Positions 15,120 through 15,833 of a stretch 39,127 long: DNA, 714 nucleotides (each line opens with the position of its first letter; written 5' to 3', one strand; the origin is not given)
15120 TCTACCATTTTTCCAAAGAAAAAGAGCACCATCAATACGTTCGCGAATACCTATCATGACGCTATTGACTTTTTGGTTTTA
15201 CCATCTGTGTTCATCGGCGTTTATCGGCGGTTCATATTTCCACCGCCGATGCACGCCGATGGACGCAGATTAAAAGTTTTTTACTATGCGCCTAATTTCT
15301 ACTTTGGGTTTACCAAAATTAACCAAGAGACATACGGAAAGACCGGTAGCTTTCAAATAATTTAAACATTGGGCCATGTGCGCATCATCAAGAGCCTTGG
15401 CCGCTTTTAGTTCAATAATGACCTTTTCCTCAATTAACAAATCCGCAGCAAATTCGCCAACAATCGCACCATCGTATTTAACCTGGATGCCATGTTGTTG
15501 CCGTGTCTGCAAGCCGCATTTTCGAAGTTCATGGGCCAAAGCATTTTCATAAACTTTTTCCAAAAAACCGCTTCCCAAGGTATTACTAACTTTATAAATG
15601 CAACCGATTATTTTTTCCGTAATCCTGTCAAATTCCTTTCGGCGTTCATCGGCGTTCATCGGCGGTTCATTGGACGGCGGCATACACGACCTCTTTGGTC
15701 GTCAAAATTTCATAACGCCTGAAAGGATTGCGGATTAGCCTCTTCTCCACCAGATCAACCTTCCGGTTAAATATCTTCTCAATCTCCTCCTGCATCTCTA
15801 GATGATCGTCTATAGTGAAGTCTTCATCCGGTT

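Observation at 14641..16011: Lower-GC insert abutting the gyrA start: two gene cassettes each bracketed by inverted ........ tandem arrays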

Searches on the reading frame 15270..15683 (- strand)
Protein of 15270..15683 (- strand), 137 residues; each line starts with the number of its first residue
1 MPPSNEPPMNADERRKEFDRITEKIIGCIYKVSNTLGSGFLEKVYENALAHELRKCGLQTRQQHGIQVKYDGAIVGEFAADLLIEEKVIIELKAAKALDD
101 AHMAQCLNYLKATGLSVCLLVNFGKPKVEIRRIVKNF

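Call 6: search_protein_families(library=pfam, proteins=[window:15270-15683:-], max_evalue=0.01)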
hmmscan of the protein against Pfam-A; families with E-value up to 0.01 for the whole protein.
window:15270-15683:- (137 aa): 1 family
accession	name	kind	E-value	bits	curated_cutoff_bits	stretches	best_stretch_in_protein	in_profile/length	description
PF13366.12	PDDEXK_3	-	9.7e-43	145.7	22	1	20-133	2-117/117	PD-(D/E)XK nuclease superfamily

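Call 7: search_protein_families(library=ncbifam, proteins=[window:15270-15683:-], max_evalue=0.01)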
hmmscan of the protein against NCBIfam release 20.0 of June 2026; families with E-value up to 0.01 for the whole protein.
window:15270-15683:- (137 aa): 1 family
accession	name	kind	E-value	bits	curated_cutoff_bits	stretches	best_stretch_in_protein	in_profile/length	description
TIGR04256.1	GxxExxY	subfamily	1.4e-43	147.9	35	1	21-134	2-116/116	GxxExxY protein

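Call 25: find_homologous_proteins(query=window:15270-15659:-)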
Query window:15270-15659:- (129 aa): 8000 proteins with E <= 0.001 among 8000 candidates; the best 120 are listed.
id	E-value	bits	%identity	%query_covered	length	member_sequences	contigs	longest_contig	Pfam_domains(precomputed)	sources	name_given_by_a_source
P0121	3.4e-78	277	100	100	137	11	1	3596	PF13366.13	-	-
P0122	4.9e-73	261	93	100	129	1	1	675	PF13366.13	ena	-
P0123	8.9e-72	257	92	100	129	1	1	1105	PF13366.13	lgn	-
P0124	3.0e-71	255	91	100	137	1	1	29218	PF13366.13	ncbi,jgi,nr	ncbi:MAG: GxxExxY protein [Deltaproteobacteria bacterium]|nr:MAG: GxxExxY protein [Deltaproteobacter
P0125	1.5e-69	249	90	100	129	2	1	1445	PF13366.13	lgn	-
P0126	9.0e-67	240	86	100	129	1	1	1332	PF13366.13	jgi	jgi:GxxExxY protein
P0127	9.6e-67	240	86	100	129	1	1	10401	PF13366.13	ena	-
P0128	1.2e-66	240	88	100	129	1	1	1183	PF13366.13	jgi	jgi:GxxExxY protein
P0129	3.1e-66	239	84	100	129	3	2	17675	PF13366.13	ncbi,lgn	-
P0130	1.4e-65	237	85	100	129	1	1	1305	PF13366.13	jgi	jgi:GxxExxY protein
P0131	4.7e-65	235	84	100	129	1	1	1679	PF13366.13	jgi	jgi:GxxExxY protein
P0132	4.0e-64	232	82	100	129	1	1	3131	PF13366.13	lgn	-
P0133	5.0e-64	232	81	100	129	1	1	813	PF13366.13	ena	-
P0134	5.3e-64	232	82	100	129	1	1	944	PF13366.13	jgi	jgi:GxxExxY protein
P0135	7.2e-64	231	83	100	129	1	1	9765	PF13366.13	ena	-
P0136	1.8e-63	230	82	100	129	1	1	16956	PF13366.13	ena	-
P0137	2.0e-63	230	84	100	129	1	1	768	PF13366.13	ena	-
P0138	3.5e-63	229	81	100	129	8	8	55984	PF13366.13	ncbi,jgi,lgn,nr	ncbi:MAG: GxxExxY protein [Deltaproteobacteria bacterium]|nr:GxxExxY protein [Deltaproteobacteria ba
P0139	3.6e-63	229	81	100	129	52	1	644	PF13366.13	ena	-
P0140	3.7e-63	229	81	100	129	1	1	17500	PF13366.13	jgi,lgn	-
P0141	3.8e-63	229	83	100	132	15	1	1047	PF13366.13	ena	-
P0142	4.0e-63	229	83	100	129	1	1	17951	PF13366.13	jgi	jgi:GxxExxY protein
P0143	4.0e-63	229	84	100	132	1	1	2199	PF13366.13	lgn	-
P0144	4.7e-63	228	81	100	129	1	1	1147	PF13366.13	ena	-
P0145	5.2e-63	228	82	100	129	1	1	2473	PF13366.13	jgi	-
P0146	5.4e-63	228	84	100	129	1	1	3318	PF13366.13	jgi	jgi:GxxExxY protein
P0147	5.6e-63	228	83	100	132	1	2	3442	PF13366.13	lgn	-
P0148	6.1e-63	228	84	100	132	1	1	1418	PF13366.13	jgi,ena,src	-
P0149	8.0e-63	228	82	100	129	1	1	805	PF13366.13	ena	-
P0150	9.2e-63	227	83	100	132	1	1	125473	PF13366.13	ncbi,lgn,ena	-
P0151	1.0e-62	227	81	100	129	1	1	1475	PF13366.13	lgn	-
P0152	1.2e-62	227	81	100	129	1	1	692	PF13366.13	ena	-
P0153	2.1e-62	226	81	100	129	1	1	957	PF13366.13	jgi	jgi:GxxExxY protein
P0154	2.3e-62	226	80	100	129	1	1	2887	PF13366.13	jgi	jgi:GxxExxY protein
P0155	2.3e-62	226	81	100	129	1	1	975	PF13366.13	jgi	-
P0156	2.4e-62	226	80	100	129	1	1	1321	PF13366.13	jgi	jgi:GxxExxY protein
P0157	3.9e-62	225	81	100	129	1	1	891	PF13366.13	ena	-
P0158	4.5e-62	225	82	100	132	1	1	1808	PF13366.13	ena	-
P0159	5.9e-62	225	80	100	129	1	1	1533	PF13366.13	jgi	jgi:GxxExxY protein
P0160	6.2e-62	225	81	100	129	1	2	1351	PF13366.13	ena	-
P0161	9.0e-62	224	81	100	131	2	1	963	PF13366.13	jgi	jgi:GxxExxY protein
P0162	9.2e-62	224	81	100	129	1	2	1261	PF13366.13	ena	-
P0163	3.3e-61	222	80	100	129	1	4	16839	PF13366.13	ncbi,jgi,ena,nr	ncbi:MAG TPA: GxxExxY protein [Desulfobaccales bacterium]|jgi:GxxExxY protein|nr:GxxExxY protein [De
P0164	3.4e-61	222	80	100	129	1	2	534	PF13366.13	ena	-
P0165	3.9e-61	222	77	100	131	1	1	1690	PF13366.13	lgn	-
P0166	4.0e-61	222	80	100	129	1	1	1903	PF13366.13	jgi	jgi:GxxExxY protein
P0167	8.2e-61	221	78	100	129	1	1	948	PF13366.13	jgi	jgi:GxxExxY protein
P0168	2.3e-60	220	80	100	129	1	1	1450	PF13366.13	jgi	jgi:GxxExxY protein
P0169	2.3e-60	220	80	100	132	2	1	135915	PF13366.13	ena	-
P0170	2.5e-60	220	80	100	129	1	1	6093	PF13366.13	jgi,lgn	jgi:GxxExxY protein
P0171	3.2e-60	219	80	100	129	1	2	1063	PF13366.13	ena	-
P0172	3.9e-60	219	75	100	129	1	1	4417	PF13366.13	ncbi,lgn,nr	ncbi:MAG: GxxExxY protein [Deltaproteobacteria bacterium]|nr:GxxExxY protein [Deltaproteobacteria ba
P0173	1.2e-59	217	77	100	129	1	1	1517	PF13366.13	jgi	jgi:GxxExxY protein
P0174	1.7e-59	217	79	100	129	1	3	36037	PF13366.13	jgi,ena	jgi:GxxExxY protein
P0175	1.7e-59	217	78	100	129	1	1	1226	PF13366.13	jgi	jgi:GxxExxY protein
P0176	2.3e-59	217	85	93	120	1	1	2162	PF13366.13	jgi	-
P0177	3.5e-59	216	78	100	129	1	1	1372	PF13366.13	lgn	-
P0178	4.9e-59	215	78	100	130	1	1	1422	PF13366.13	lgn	-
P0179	6.5e-59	215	75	100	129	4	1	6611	PF13366.13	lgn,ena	-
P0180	6.7e-59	215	78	100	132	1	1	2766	PF13366.13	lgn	-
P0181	7.4e-59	215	77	100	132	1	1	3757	PF13366.13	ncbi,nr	ncbi:MAG: GxxExxY protein [Deltaproteobacteria bacterium]|nr:GxxExxY protein [Deltaproteobacteria ba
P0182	1.2e-58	214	76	100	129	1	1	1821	PF13366.13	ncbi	-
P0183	1.6e-58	214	78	100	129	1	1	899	PF13366.13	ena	-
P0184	1.8e-58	214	76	100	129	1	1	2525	PF13366.13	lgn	-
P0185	2.4e-58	213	74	100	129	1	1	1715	PF13366.13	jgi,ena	-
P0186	2.6e-58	213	76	100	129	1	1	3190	PF13366.13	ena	-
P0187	4.5e-58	212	71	100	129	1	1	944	PF13366.13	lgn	-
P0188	5.4e-58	212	73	100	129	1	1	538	PF13366.13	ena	-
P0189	5.5e-58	212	75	100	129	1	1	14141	PF13366.13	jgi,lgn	-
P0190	6.3e-58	212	75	100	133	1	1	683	PF13366.13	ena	-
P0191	6.8e-58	212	75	100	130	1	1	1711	PF13366.13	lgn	-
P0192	6.8e-58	212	74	100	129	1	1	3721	PF13366.13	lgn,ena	-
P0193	7.2e-58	212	75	100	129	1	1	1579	PF13366.13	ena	-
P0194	8.7e-58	211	75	100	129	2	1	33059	PF13366.13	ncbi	ncbi:MAG: GxxExxY protein [Deltaproteobacteria bacterium]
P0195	1.2e-57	211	73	100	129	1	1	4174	PF13366.13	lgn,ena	-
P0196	1.3e-57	211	74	100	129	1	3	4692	PF13366.13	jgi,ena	-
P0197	1.7e-57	211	73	100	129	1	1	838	PF13366.13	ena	-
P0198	1.8e-57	210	74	100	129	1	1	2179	PF13366.13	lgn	-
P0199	2.1e-57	210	72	100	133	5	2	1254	PF13366.13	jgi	jgi:GxxExxY protein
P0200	2.6e-57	210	74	100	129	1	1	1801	PF13366.13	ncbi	-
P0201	3.1e-57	210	73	100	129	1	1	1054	PF13366.13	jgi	jgi:GxxExxY protein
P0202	3.4e-57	210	74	100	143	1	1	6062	PF13366.13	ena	-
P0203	3.4e-57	210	75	100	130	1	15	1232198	PF13366.13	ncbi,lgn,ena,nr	ncbi:MAG: GxxExxY protein [Anaerolineae bacterium]|nr:GxxExxY protein [Anaerolineales bacterium] MCQ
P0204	3.5e-57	209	74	100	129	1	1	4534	PF13366.13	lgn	-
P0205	6.0e-57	209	76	100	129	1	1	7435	PF13366.13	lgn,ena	-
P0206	7.2e-57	208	74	100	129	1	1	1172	PF13366.13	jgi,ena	-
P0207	7.6e-57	208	74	100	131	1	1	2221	PF13366.13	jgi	jgi:GxxExxY protein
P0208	1.0e-56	208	74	100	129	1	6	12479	PF13366.13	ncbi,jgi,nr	ncbi:MAG: GxxExxY protein [Deltaproteobacteria bacterium]|nr:GxxExxY protein [Deltaproteobacteria ba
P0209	1.1e-56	208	74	100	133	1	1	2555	PF13366.13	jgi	jgi:GxxExxY protein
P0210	1.2e-56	208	73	100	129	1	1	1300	PF13366.13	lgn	-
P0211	2.1e-56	207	71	100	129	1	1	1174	PF13366.13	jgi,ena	-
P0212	2.3e-56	207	72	100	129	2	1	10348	PF13366.13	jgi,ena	-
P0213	2.4e-56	207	74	100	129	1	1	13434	PF13366.13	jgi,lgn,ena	-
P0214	3.1e-56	206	72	100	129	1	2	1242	PF13366.13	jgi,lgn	-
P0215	3.1e-56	206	74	100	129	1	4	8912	PF13366.13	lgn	-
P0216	3.6e-56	206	74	100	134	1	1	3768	PF13366.13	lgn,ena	-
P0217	3.7e-56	206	73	100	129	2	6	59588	PF13366.13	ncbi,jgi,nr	ncbi:MAG: GxxExxY protein [Deltaproteobacteria bacterium]|nr:GxxExxY protein [Deltaproteobacteria ba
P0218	4.4e-56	206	68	99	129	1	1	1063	PF13366.13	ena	-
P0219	4.5e-56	206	71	100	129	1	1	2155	PF13366.13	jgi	jgi:GxxExxY protein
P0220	5.4e-56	206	74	98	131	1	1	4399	PF13366.13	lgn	-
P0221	6.3e-56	205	73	100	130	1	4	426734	PF13366.13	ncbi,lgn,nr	ncbi:MAG: hypothetical protein BroJett011_01920 [Chloroflexota bacterium]|nr:MAG: hypothetical prote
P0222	7.4e-56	205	71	100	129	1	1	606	PF13366.13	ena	-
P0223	7.7e-56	205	71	100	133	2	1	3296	PF13366.13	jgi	jgi:GxxExxY protein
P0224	8.7e-56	205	70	98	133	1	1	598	PF13366.13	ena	-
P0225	8.8e-56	205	71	100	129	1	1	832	PF13366.13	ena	-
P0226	8.9e-56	205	73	100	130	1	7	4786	PF13366.13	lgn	-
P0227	9.2e-56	205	73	100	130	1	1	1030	PF13366.13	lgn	-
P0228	9.7e-56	205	71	98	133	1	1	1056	PF13366.13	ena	-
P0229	1.2e-55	205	68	100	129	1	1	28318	PF13366.13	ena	-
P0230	1.3e-55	204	72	100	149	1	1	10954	PF13366.13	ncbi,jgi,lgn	-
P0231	1.3e-55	204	74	100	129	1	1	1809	PF13366.13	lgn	-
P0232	1.5e-55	204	70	100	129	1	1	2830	PF13366.13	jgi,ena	-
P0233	1.6e-55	204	73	100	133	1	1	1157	PF13366.13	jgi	jgi:GxxExxY protein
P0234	1.8e-55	204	72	100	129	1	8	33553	PF13366.13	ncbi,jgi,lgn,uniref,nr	ncbi:GxxExxY protein [candidate division WOR-3 bacterium]|uniref:GxxExxY protein n=1 Tax=candidate d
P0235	2.4e-55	204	67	100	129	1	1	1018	PF13366.13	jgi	jgi:GxxExxY protein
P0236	2.6e-55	203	68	100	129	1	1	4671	PF13366.13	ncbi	ncbi:MAG: GxxExxY protein [Candidatus Acidiferrales bacterium]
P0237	2.6e-55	203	71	100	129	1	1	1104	PF13366.13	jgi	jgi:GxxExxY protein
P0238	2.6e-55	203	74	100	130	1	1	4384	PF13366.13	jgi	jgi:GxxExxY protein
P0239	2.8e-55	203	73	100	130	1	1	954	PF13366.13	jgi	jgi:GxxExxY protein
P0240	2.9e-55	203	70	100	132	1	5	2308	PF13366.13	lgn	-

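Call 32: search_solved_structures(query=window:15270-15659:-, max_evalue=1)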
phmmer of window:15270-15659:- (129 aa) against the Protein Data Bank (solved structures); distinct sequences matched with E-value up to 1: 1.
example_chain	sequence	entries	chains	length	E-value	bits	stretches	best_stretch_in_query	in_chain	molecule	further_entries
2b8k_G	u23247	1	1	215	0.94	12.8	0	11-47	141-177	DNA-directed RNA polymerase II 19 kDa polypeptide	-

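Call 36: find_related_loci(query=A1, collection=genome_contigs, flank=2500)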
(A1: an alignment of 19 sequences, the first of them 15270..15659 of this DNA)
Query A1 (129 aa) in genome_contigs; peptide patterns used: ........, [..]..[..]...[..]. (x = any residue, [..] = any of these).
600 stretches matched a pattern (row limit reached: there are more); 594 encode a relative of the query (tblastn E <= 1e-3); the best 80 are kept; 80 distinct loci.
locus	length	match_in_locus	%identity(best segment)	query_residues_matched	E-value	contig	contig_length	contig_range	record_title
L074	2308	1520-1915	84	1-129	1e-71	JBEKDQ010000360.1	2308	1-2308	MAG: Desulfobaccales bacterium isolate SPRUCE 187 SPRUCE_187_360, whole genome shotgun sequence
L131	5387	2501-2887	81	1-129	9e-70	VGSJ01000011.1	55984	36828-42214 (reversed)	MAG: Deltaproteobacteria bacterium isolate K_DeepCast_150m_m2_098 K_DeepCast_150m_m2_098_Ga0194126_10000705, whole genom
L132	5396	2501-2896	83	1-129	3e-69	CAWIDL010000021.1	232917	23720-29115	MAG: uncultured delta proteobacterium isolate MFD01231.bin.1.21 genome assembly, contig: contig_9279, whole genome shotg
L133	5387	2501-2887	73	1-129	1e-62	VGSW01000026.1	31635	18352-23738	MAG: Deltaproteobacteria bacterium isolate K_DeepCast_300m_m2_211 K_DeepCast_300m_m2_211_Ga0194111_10001231, whole genom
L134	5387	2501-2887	68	1-129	4e-60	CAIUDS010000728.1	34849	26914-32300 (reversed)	MAG: uncultured delta proteobacterium isolate AlinenSedimentsD2_bin-1424 genome assembly, contig: bin-1424:728/816, whol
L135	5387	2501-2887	70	1-129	5e-60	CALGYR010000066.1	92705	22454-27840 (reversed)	MAG TPA_asm: uncultured bacterium isolate SRR6007444_bin.47_CONCOCT_v1.1_MAG genome assembly, contig: ERZ724098.108, who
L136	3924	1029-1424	69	1-129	8e-59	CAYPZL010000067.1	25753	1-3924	MAG TPA_asm: uncultured Pirellulales bacterium isolate SRP338002_co1_156 genome assembly, contig: NODE_1737_length_25753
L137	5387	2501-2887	66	1-129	2e-58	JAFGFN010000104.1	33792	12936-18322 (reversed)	MAG: Candidatus Sumerlaeota bacterium isolate Zod_Metabat.1318 k87_5872775, whole genome shotgun sequence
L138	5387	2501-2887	67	1-129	5e-58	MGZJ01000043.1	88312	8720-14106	MAG: Geobacteraceae bacterium GWC2_53_11 gwc2_scaffold_200, whole genome shotgun sequence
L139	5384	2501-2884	66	1-128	1e-57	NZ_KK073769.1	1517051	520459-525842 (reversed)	[Scytonema hofmanni] UTEX 2349 Tol9009DRAFT_TPD.9, whole genome shotgun sequence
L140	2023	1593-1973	65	1-129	1e-57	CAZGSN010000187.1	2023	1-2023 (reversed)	MAG TPA_asm: uncultured Candidatus Binatia bacterium isolate binchicken_co200_33 genome assembly, contig: k141_1064607,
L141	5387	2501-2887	67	1-129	2e-56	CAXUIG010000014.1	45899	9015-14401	MAG TPA_asm: uncultured bacterium isolate public_SRR14722086_metawrap_bin.4 genome assembly, contig: public_SRR14722086_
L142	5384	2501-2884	65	1-129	3e-56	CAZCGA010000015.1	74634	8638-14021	MAG TPA_asm: uncultured Candidatus Binatia bacterium isolate SRP119689_co1_8 genome assembly, contig: NODE_364_length_74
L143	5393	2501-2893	64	1-129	9e-56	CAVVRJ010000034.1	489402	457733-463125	MAG: uncultured Planctomycetota bacterium isolate MFD03726.bin.2.7 genome assembly, contig: contig_48660, whole genome s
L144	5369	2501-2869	66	7-129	1e-55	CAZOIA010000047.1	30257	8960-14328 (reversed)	MAG TPA_asm: uncultured Planctomycetales bacterium isolate binchicken_co262_338 genome assembly, contig: NODE_1369_lengt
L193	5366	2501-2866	64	4-125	6e-49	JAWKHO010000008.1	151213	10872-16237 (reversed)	MAG: Pyrinomonadaceae bacterium isolate BC1.216 BC1.216.fa-8, whole genome shotgun sequence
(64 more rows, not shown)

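Call 44: search_protein_families(library=padloc, proteins=[window:15270-15659:-], max_evalue=0.01)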
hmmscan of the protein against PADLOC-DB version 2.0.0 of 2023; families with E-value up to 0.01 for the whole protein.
window:15270-15659:- (129 aa): 0 families

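Call 45: search_protein_families(library=phrogs, proteins=[window:15270-15659:-], max_evalue=0.01)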
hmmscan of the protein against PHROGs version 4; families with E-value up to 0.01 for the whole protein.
window:15270-15659:- (129 aa): 1 family
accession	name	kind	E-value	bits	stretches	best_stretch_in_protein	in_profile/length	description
phrog_434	-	DNA, RNA and nucleotide metabolism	0.0067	16.7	1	47-125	131-215/372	RecE-like recombination exonuclease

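Call 70: predict_structure(alignment_id=A1)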
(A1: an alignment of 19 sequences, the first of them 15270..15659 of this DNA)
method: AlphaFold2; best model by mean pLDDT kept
length: 129 residues; sequences in the alignment: 19
mean_pLDDT: 91.5   pTM: 0.85
mean pLDDT of the five models: 91.5, 90.5, 90.3, 89.0, 87.0
residues with pLDDT >= 90: 90; 70-90: 36; 50-70: 3; < 50: 0
segments of 3 or more residues with pLDDT < 50: none
pLDDT, mean of each block of 10 residues (from residue 1): 82 96 96 96 97 89 81 93 94 92 91 95 86
secondary structure, 60 per line:
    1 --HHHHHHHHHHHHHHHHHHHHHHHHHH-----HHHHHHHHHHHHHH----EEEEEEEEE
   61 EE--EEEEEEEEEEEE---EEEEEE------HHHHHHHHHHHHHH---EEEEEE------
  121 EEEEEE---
elements in order: H3-28 H34-47 E52-62 E65-76 E80-85 H92-105 E109-114 E121-126

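Call 73: fold_search(model_id=the predicted structure, library=pdb)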
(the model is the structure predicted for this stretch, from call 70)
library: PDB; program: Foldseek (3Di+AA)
matches with E <= 10: 638; with E <= 0.001: 4
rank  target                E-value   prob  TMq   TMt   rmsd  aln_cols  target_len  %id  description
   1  4ic1_A                3.5e-04  1.00  0.57  0.38   3.6       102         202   17  Crystal structure of SSO0001 (released 2013-01-16)
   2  4ic1_G                4.9e-04  1.00  0.58  0.39  14.3       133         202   18  Crystal structure of SSO0001 (released 2013-01-16)
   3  3syy                  5.9e-04  1.00  0.54  0.38   3.8       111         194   15  Crystal Structure of an alkaline exonuclease (LHK-Exo) from Laribacter hongkongensis (released 2012-02-15)
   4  3slp_A                9.3e-04  1.00  0.54  0.33  14.8       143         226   14  Crystal Structure of Lambda Exonuclease in Complex with a 12 BP Symmetric DNA Duplex (released 2011-07-20)
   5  4ic1_D                1.2e-03  1.00  0.59  0.39  13.8       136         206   17  Crystal structure of SSO0001 (released 2013-01-16)
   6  4ic1_B                1.5e-03  1.00  0.59  0.39  13.8       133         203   18  Crystal structure of SSO0001 (released 2013-01-16)
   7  6m9k_B                1.7e-03  1.00  0.53  0.32   4.4       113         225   18  Crystal structure of lambda exonuclease in complex with the Red beta C-terminal domain (released 2019-01-02)
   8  5zyv_A                1.9e-03  0.99  0.44  0.32  15.3       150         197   13  Crystal structure of human MGME1 with single strand DNA2 and Ca2+ (released 2018-09-19)
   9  3sz4                  2.0e-03  1.00  0.54  0.38   3.5       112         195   15  Crystal Structure of LHK-Exo in complex with dAMP (released 2012-02-15)
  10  1avq_A                3.5e-03  1.00  0.53  0.32  14.9       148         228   15  TOROIDAL STRUCTURE OF LAMBDA EXONUCLEASE DETERMINED AT 2.4 ANGSTROMS (released 1998-03-18)
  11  3sm4_B                3.5e-03  1.00  0.52  0.32  15.1       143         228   15  Crystal Structure of the K131A Mutant of Lambda Exonuclease in Complex with a 5'-Phosphorylated 14-mer/12-mer Duplex a (released 2011-07-20)
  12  1avq_C                4.2e-03  1.00  0.54  0.33   3.9       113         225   16  TOROIDAL STRUCTURE OF LAMBDA EXONUCLEASE DETERMINED AT 2.4 ANGSTROMS (released 1998-03-18)
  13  5zyt_C                4.8e-03  0.99  0.47  0.30  12.3       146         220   13  Crystal structure of human MGME1 with 3' overhang double strand DNA3 (released 2018-09-19)
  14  5zyt_A                6.2e-03  0.94  0.45  0.29  14.7       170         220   14  Crystal structure of human MGME1 with 3' overhang double strand DNA3 (released 2018-09-19)
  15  5zyu_A                7.1e-03  0.97  0.46  0.29  12.2       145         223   12  The crystal structure of humanMGME1 with single strand DNA2 (released 2018-09-19)
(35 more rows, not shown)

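Call 85: search_dna_similar(query=window:15270-15659:-, collection=plasmids, mode=protein, max_rows=25)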
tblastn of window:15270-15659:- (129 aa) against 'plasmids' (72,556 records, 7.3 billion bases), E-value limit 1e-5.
Records with a match: 8; places in all: 10; records where one place covers at least 80% of the query: 8.
Best place of each record, by identity: <60% 8.
By first word of the organism name: Fusobacteria 1; Persicobacter 1; Treponema 1; Gemmatirosa 1; Bernardetia 1; Sphingomonas 1; Bacteroides 1; Prevotella 1.
By predicted mobility (MOB-suite, as given by PLSDB): non-mobilizable 8.
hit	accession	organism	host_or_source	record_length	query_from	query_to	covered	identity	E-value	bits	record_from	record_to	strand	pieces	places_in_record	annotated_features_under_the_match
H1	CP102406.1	Fusobacteria bacterium ZRK30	pure culture,cold seep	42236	6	126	94%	48.0%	5e-30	119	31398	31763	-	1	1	GxxExxY protein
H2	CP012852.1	Persicobacter sp. JZB09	cell culture,soil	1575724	3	128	98%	39.7%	3e-21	94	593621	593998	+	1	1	none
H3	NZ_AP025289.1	Treponema saccharophilum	-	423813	10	127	91%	39.5%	3e-17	83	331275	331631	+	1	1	GxxExxY protein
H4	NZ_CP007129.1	Gemmatirosa kalamazoonensis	-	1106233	13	126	88%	38.6%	4e-18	86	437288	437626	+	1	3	record has no annotation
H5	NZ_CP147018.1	Bernardetia sp. Wsw4-3y2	Red alga,Red algae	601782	9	116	84%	40.0%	4e-14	74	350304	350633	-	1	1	GxxExxY protein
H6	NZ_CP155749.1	Sphingomonas parapaucimobilis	Chinese cabbage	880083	4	129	98%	32.6%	1e-13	73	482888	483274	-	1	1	GxxExxY protein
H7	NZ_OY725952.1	Bacteroides finegoldii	-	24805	8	126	92%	34.4%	4e-16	80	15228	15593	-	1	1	GxxExxY protein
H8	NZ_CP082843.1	Prevotella nigrescens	-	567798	4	115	87%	31.0%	3e-7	54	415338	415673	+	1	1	GxxExxY protein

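Call 86: search_dna_similar(query=window:15270-15659:-, collection=phages, mode=protein, max_rows=15)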
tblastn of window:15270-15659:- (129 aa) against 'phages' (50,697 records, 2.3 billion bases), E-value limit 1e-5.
No match.

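Call 87: get_annotated_region(hit=H1, flank=1500)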
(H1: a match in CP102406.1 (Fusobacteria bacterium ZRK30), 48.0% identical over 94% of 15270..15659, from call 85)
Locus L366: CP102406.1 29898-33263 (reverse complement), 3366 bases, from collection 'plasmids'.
description: Fusobacteria bacterium ZRK30 plasmid pZRK30-1, complete sequence
organism: Fusobacteria bacterium ZRK30 (NCBI taxid 2970471)
taxonomy: Bacteria; Fusobacteriota; ; ; ; ; Fusobacteria bacterium ZRK30
host: -; source: pure culture,cold seep; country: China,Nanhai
typing (MOB-suite, as given by PLSDB): non-mobilizable
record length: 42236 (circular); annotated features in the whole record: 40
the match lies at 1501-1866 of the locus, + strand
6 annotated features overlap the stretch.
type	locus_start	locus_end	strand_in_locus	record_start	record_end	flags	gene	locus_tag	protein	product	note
CDS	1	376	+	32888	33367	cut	-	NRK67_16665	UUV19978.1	hypothetical protein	-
CDS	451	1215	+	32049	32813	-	-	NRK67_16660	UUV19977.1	ATP-binding protein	-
CDS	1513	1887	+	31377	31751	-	-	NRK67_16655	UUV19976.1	GxxExxY protein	-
CDS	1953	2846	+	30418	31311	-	-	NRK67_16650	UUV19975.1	metal-dependent hydrolase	-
CDS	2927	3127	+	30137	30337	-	-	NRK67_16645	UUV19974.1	hypothetical protein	-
CDS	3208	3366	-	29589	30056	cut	-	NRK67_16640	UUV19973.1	hypothetical protein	-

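Call 88: get_annotated_region(hit=H7, flank=1500)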
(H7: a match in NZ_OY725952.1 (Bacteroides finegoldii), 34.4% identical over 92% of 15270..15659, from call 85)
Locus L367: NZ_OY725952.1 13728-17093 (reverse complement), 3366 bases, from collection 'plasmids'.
description: Bacteroides finegoldii strain Bacteroides finegoldii TSDC17.2-1.1 plasmid 50, complete sequence
organism: Bacteroides finegoldii (NCBI taxid 338188)
taxonomy: Bacteria; Bacteroidota; Bacteroidia; Bacteroidales; Bacteroidaceae; Bacteroides; Bacteroides finegoldii
host: -; source: -; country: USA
typing (MOB-suite, as given by PLSDB): non-mobilizable
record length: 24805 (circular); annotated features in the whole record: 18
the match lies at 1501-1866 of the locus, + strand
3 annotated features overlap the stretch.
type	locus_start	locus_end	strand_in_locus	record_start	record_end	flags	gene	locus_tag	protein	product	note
CDS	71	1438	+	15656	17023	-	radA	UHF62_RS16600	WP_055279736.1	DNA repair protein RadA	GO:0006281 - DNA repair [Evidence IEA]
CDS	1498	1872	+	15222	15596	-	-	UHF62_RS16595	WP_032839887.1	GxxExxY protein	-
CDS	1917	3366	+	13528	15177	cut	-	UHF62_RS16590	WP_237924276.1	FAD-dependent protein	-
